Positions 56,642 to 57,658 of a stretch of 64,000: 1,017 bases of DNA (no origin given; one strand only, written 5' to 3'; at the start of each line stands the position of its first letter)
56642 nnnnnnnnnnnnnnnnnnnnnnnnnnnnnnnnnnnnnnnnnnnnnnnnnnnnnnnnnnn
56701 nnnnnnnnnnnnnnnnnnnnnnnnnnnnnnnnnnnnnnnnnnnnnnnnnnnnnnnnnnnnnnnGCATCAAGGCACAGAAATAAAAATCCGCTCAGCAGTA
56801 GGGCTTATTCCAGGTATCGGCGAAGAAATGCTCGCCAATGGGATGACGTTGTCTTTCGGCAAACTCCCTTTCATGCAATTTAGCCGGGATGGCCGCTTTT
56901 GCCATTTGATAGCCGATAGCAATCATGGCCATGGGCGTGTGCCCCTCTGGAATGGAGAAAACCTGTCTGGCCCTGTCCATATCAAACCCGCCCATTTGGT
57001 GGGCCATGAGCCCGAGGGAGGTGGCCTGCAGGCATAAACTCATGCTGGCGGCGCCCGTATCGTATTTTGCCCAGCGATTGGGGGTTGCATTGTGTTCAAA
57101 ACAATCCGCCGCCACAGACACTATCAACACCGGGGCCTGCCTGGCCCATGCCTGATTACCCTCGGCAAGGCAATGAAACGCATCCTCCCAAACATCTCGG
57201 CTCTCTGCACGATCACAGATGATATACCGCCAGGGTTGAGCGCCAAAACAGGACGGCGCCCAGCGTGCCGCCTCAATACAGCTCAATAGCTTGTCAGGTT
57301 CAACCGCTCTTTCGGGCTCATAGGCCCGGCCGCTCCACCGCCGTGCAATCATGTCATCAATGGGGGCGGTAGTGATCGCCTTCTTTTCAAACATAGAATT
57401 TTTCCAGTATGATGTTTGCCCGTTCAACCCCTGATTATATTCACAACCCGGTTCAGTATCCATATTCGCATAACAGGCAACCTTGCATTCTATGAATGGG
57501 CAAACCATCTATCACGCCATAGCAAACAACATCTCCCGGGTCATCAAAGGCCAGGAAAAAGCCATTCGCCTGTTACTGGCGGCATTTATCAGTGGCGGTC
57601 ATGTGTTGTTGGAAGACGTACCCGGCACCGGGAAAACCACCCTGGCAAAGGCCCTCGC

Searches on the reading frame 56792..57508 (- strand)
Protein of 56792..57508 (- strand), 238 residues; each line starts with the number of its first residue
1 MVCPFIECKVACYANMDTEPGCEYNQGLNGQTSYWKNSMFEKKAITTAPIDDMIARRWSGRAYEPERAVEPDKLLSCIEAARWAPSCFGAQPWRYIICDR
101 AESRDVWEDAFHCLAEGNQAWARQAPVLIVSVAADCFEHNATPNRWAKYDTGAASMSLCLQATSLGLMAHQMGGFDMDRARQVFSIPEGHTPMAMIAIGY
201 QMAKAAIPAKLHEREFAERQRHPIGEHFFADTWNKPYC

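Call 21: search_protein_families(library=pfam, proteins=[window:56792-57508:-])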
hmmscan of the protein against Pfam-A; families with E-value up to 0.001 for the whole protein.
window:56792-57508:- (238 aa): 2 families
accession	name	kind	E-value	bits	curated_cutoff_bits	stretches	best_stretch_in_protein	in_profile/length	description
PF00881.29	Nitroreductase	-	1.2e-26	94.3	23.5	1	54-200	1-167/167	Nitroreductase family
PF14512.11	TM1586_NiRdase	-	1.8e-05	24.9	27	0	70-99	156-185/215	Putative TM nitroreductase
